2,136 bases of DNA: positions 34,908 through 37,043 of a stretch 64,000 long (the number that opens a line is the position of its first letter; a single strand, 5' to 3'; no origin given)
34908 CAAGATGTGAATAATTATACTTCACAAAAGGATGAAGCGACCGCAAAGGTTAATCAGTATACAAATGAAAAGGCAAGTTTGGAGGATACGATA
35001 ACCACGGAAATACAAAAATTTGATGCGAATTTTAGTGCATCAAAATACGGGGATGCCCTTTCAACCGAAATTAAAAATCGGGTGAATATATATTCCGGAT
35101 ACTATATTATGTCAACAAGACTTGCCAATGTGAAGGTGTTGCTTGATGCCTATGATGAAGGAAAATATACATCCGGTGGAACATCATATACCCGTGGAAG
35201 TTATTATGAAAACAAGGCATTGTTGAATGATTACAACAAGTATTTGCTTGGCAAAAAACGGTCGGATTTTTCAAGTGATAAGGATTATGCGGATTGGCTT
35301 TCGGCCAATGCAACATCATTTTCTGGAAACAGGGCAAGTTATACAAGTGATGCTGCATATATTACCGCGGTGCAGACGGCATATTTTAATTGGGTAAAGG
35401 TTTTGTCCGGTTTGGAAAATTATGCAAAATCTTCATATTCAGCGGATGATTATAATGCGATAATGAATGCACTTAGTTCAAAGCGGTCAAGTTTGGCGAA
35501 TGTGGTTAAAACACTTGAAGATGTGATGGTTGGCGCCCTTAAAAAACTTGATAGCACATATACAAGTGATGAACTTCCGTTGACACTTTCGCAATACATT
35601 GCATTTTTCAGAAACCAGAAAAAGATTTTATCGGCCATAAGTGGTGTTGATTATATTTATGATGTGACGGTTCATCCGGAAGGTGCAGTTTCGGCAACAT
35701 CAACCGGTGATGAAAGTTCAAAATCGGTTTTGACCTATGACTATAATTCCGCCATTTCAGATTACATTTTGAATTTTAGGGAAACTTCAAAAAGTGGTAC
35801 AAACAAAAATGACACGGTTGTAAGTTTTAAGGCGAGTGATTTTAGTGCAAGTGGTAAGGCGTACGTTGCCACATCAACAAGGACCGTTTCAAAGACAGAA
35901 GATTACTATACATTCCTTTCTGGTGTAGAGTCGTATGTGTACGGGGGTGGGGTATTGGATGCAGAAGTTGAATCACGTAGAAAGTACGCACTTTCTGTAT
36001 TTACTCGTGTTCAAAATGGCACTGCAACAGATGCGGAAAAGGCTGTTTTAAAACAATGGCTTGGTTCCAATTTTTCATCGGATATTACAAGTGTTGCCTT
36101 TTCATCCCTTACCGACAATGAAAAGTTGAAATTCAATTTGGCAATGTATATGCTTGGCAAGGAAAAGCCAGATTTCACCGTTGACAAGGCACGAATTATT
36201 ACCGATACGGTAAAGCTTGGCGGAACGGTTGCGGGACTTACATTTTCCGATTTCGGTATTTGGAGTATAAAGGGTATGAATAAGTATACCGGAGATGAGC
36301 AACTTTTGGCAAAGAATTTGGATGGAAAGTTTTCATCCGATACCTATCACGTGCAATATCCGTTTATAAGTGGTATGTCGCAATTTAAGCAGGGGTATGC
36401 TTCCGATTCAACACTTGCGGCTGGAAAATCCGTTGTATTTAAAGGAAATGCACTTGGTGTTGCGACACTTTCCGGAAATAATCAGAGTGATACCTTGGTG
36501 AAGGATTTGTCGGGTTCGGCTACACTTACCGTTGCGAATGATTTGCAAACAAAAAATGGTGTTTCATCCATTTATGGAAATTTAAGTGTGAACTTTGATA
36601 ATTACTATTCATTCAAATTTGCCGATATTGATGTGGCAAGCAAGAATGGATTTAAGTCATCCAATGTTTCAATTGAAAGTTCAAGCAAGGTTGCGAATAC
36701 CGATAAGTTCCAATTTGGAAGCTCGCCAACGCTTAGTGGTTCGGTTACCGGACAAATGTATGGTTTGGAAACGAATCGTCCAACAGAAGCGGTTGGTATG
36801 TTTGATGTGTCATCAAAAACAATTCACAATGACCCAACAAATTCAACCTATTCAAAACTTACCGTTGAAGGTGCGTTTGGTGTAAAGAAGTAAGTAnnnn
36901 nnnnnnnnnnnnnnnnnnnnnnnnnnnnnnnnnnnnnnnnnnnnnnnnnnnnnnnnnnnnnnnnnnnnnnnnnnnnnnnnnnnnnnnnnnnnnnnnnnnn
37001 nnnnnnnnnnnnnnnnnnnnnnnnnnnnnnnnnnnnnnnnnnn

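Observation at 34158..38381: Slam-like translocon coupled to a giant novel surface lipoprotein (SLP-Slam operon) in a putative alphaproteobacterium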

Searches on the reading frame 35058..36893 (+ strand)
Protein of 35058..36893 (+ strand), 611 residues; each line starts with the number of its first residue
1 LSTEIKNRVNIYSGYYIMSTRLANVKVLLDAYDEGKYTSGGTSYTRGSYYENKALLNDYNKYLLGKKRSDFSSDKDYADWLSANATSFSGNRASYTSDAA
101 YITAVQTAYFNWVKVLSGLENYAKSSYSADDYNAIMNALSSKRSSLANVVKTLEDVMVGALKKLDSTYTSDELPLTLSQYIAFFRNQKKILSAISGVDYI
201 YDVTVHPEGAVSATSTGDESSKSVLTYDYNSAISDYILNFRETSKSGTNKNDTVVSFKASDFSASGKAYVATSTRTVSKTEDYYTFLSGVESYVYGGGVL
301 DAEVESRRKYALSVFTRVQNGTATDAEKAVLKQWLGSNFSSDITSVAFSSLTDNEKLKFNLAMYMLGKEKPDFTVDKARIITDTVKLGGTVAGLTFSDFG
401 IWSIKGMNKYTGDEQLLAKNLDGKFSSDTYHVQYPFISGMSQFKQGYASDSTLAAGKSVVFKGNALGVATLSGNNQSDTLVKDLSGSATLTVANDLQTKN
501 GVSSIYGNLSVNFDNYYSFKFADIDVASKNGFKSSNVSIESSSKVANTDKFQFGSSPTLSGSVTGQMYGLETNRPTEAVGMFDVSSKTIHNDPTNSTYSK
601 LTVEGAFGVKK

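Call 34: search_protein_representatives(protein=window:35058-36893:+)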
Query: 611 residues. Proteins with E-value up to 0.001 (for the whole library): 35; up to 1e-10: 22; up to 1e-30: 18. The best 35 are listed.
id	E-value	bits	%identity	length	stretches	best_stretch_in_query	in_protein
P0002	0.0e+00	1268.4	98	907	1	1-611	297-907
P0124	7.3e-114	397.9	44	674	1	46-611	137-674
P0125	3.3e-86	306.7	40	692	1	18-611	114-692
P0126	1.2e-74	268.5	34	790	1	4-610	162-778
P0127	9.4e-64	232.5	36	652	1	20-611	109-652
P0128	5.6e-62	226.7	36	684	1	47-610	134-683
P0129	2.9e-60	221.0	34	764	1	18-610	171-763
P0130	1.3e-55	205.7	33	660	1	116-610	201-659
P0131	1.6e-55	205.4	32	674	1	2-586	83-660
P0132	4.3e-55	204.0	32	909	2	98-610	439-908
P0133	1.0e-51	192.9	35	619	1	88-611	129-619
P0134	2.8e-51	191.4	37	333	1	276-610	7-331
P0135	6.7e-50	186.8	32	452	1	142-610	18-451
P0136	2.2e-49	185.1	34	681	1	57-611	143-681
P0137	4.3e-49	184.2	30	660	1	9-610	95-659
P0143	3.3e-26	108.6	34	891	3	339-590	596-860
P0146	2.0e-09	53.3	35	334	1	382-585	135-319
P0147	1.8e-07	46.8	32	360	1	378-609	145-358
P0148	4.2e-07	45.6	34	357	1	380-585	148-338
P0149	6.0e-07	45.1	35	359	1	380-585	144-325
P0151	1.5e-05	40.5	27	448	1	347-584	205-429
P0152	1.9e-05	40.1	35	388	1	377-611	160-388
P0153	2.0e-05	40.0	31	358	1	381-610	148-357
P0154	5.1e-05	38.7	36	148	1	460-608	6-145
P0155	5.3e-05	38.6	27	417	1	388-585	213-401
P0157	6.3e-04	35.1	29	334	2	490-585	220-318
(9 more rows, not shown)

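Call 42: list_cluster_members(proteins=[P0124, P0125, P0126, P0127, P0128, P0129, P0132, P0136, P0143, P0146])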
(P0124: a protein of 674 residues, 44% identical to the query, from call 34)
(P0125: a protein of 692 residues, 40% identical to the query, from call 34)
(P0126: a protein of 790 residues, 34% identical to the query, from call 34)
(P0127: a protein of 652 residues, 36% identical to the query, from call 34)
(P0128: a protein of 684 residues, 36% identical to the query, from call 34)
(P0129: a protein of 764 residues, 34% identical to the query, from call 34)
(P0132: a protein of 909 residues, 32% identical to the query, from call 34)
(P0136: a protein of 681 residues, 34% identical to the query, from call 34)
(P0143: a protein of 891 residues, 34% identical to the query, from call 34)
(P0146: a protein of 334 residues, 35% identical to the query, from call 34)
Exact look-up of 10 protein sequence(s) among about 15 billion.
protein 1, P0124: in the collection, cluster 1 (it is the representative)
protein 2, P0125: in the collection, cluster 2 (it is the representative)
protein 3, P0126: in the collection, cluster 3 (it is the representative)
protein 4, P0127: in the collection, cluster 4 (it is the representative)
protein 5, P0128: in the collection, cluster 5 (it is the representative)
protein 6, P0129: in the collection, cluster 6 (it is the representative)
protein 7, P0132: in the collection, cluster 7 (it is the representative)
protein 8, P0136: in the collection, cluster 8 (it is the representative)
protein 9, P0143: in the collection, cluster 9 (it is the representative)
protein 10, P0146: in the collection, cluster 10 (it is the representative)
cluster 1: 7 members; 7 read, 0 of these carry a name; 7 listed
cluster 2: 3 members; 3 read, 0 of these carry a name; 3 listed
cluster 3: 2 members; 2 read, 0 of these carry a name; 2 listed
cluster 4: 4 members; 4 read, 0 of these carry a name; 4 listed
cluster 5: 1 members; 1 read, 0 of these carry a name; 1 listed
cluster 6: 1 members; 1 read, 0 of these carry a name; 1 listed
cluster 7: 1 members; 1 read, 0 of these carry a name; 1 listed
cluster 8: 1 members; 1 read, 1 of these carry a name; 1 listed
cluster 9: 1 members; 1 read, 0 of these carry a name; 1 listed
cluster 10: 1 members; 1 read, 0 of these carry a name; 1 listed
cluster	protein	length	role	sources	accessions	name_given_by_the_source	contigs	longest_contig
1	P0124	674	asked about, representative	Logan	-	-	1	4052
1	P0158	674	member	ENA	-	-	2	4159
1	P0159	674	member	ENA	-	-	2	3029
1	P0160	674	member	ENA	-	-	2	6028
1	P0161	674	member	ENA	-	-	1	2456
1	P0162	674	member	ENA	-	-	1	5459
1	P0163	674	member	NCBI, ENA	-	-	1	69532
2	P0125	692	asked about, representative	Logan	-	-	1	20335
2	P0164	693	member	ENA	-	-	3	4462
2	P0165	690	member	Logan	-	-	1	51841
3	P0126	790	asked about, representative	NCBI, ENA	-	-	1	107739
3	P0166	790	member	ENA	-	-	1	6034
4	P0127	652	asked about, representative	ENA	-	-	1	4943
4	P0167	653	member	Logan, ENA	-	-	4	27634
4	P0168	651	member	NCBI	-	-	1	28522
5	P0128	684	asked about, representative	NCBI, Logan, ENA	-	-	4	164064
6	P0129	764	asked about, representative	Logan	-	-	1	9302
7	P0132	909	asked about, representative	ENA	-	-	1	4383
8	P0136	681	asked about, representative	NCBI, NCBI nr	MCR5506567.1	MAG: hypothetical protein K6F04_01825 [bacterium] | hypothetical protein [bacterium]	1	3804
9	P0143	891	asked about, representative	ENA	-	-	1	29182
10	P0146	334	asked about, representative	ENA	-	-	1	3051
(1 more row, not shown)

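Call 66: search_protein_families(library=pfam, proteins=[P0146, P0147, P0148, P0149, P0151, P0152, P0153, P0154, P0155, P0157], max_evalue=1)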
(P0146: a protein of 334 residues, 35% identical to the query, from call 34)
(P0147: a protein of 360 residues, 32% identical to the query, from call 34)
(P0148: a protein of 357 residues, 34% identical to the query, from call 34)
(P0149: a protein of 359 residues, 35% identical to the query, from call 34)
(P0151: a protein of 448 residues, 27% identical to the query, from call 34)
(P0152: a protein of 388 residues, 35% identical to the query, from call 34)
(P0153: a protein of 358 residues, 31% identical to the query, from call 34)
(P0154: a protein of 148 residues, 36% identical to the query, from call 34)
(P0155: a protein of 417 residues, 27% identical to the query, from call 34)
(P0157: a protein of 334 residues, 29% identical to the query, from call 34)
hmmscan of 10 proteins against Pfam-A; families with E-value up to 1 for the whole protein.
P0146 (334 aa): 1 family
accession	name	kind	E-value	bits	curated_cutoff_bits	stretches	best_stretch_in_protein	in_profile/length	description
PF01298.24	TbpB_B_D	-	0.0012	19.8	26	1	196-334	4-126/126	C-lobe and N-lobe beta barrels of Tf-binding protein B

P0147 (360 aa): 0 families

P0148 (357 aa): 1 family
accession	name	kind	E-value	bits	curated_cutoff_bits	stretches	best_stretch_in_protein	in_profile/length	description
PF17441.7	DUF5419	-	0.11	13.1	31.8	1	154-192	14-52/54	Family of unknown function (DUF5419)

P0149 (359 aa): 0 families

P0151 (448 aa): 2 families
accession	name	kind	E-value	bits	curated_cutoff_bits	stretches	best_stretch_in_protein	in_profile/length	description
PF01298.24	TbpB_B_D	-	0.045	14.7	26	1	315-444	26-126/126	C-lobe and N-lobe beta barrels of Tf-binding protein B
PF08139.17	LPAM_1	-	0.95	10.5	20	0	4-19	2-17/18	Prokaryotic membrane lipoprotein lipid attachment site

P0152 (388 aa): 0 families

P0153 (358 aa): 1 family
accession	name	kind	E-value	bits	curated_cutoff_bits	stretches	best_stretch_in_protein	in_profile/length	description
PF01298.24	TbpB_B_D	-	0.014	16.3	26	1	213-323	4-101/126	C-lobe and N-lobe beta barrels of Tf-binding protein B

P0154 (148 aa): 1 family
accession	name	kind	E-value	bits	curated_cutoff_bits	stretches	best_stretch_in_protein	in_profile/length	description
PF00634.23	BRCA2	-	0.28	11.1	20.3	1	74-90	2-18/29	BRCA2 repeat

P0155 (417 aa): 6 families
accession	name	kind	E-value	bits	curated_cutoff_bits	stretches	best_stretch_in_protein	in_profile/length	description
PF09787.14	Golgin_A5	-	0.047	13.7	31.7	1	54-113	51-109/305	Golgin subfamily A member 5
PF15679.10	DUF4665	-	0.049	14.7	27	1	62-105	42-85/99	Domain of unknown function (DUF4665)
PF13339.11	AATF-Che1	-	0.05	14.6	24.7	1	56-123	51-134/137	Apoptosis antagonizing transcription factor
PF19468.4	DUF6005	-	0.092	12.2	25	1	54-117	246-307/327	Family of unknown function (DUF6005)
PF14282.11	FlxA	-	0.26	11.8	26.3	1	61-100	13-52/101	FlxA-like protein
PF03938.19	OmpH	-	0.63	10.7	32.4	0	57-103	25-72/141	Outer membrane protein (OmpH-like)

P0157 (334 aa): 1 family
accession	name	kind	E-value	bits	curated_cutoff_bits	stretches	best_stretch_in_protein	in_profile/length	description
PF01298.24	TbpB_B_D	-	0.63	11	26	0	221-331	35-125/126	C-lobe and N-lobe beta barrels of Tf-binding protein B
